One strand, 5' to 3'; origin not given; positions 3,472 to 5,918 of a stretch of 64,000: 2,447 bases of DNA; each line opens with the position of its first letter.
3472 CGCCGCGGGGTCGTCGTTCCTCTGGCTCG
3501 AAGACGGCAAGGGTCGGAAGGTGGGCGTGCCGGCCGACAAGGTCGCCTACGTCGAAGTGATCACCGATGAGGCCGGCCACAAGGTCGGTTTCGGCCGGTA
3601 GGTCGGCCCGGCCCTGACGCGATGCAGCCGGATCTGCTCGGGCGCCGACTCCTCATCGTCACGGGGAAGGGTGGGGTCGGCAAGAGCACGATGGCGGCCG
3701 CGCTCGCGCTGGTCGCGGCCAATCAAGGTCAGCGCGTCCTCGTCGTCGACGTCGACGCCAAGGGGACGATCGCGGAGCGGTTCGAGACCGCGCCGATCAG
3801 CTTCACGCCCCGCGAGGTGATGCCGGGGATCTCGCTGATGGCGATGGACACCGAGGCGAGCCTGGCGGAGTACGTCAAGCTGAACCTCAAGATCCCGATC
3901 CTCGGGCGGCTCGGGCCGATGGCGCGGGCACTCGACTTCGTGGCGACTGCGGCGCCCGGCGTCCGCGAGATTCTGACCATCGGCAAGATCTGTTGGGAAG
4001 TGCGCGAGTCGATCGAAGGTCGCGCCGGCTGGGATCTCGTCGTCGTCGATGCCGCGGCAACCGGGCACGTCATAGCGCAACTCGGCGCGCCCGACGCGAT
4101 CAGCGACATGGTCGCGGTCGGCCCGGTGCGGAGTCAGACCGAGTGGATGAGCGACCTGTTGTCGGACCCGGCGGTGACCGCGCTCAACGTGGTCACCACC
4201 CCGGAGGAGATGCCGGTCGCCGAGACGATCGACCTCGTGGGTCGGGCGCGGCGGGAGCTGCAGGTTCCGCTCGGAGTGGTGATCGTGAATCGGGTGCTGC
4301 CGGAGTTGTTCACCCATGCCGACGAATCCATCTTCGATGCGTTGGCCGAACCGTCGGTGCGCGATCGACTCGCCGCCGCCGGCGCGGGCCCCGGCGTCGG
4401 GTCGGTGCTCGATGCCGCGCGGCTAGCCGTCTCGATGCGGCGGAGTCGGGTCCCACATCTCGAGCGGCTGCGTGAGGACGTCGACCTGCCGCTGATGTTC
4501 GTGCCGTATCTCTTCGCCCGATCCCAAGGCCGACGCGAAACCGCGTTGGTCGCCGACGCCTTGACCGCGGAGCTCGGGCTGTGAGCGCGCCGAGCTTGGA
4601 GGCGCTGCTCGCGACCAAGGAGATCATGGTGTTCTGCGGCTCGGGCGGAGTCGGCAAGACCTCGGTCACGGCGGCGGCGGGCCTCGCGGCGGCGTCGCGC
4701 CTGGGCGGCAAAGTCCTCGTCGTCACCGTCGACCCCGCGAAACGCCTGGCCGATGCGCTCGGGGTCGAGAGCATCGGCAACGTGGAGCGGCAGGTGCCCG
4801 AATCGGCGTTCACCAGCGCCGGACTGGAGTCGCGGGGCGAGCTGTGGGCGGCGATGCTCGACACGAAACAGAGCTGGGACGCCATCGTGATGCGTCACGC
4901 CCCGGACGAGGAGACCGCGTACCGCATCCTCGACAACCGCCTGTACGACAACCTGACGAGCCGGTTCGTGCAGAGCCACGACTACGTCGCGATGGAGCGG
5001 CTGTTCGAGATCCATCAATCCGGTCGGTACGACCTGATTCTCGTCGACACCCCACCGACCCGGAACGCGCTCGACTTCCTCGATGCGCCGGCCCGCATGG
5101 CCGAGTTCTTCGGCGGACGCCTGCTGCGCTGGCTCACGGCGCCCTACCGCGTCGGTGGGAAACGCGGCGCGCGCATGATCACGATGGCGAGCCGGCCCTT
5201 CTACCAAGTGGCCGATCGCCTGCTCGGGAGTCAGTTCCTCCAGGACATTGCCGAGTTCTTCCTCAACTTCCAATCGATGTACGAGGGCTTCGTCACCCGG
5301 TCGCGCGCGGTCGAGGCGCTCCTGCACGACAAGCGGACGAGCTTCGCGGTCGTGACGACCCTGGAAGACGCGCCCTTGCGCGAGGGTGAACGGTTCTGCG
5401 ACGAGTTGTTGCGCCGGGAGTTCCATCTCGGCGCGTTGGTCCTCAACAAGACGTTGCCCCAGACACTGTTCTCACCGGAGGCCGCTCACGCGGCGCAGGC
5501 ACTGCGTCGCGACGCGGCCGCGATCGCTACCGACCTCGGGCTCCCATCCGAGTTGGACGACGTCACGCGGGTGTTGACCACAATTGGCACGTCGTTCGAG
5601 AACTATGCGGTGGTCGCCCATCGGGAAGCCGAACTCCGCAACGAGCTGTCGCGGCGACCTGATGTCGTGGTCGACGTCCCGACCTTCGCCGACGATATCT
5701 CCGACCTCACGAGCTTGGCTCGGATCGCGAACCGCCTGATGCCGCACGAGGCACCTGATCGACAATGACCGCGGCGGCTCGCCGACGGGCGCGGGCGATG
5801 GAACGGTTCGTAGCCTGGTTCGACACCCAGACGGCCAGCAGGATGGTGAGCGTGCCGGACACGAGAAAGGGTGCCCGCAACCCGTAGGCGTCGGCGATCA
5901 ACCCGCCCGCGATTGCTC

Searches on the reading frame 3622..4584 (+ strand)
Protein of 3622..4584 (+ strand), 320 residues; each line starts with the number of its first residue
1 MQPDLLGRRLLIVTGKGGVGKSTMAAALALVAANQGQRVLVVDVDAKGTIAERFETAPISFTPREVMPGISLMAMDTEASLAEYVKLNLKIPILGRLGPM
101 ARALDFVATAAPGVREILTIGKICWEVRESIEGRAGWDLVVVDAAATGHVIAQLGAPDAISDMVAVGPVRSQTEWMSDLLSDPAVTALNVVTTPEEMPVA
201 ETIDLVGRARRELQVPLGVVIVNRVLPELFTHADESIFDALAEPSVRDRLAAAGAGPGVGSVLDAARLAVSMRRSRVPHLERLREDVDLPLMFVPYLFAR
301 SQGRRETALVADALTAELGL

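Call 66: search_protein_families(library=pfam, proteins=[window:3622-4584:+], max_evalue=0.001)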
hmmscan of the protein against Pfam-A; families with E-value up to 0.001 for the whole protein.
window:3622-4584:+ (320 aa): 11 families
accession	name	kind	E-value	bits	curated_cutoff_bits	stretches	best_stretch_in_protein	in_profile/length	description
PF02374.21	ArsA_ATPase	-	2e-27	96.6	24.3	2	9-164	2-152/305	Anion-transporting ATPase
PF01656.29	CbiA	-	1.6e-12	47.9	25.4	1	11-202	2-54/125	CobQ/CobB/MinD/ParA nucleotide binding domain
PF10609.15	ParA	-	1.1e-09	38.6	27.1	1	9-49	5-45/246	NUBPL iron-transfer P-loop NTPase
PF13614.12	AAA_31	-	4.7e-09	36.9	27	1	11-54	5-48/177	AAA domain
PF00142.24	Fer4_NifH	-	2.4e-05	24.4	25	1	11-48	3-40/271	4Fe-4S iron sulfur cluster binding proteins, NifH/frxC family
PF09140.17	MipZ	-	3.9e-05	23.5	20.7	1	12-57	5-50/262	ATPase MipZ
PF13481.12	AAA_25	-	4.8e-05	23.5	27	1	7-56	32-93/195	AAA domain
PF06564.18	CBP_BcsQ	-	6.1e-05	23.1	21.3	1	14-50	7-44/234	Cellulose biosynthesis protein BcsQ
PF20720.3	nSTAND3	-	9.6e-05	22.6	27.2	1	8-43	17-52/155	Novel STAND NTPase 3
PF03308.22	MeaB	-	0.00036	20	23.1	1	11-47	36-72/273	Methylmalonyl Co-A mutase-associated GTPase MeaB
PF25199.1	nSTAND_NTPase5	-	0.001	19.4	34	0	7-51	40-85/145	Novel STAND NTPase 5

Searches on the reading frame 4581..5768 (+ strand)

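Call 66: search_protein_families(library=pfam, proteins=[window:4581-5768:+], max_evalue=0.001)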
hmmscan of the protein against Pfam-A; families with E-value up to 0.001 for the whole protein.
window:4581-5768:+ (395 aa): 3 families
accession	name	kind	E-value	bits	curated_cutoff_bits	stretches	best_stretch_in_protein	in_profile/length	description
PF02374.21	ArsA_ATPase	-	4e-27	95.7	24.3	1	14-296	2-250/305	Anion-transporting ATPase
PF13614.12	AAA_31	-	1.1e-07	32.5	27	1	13-164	2-132/177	AAA domain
PF01656.29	CbiA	-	9.2e-06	26.1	25.4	1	15-105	1-54/125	CobQ/CobB/MinD/ParA nucleotide binding domain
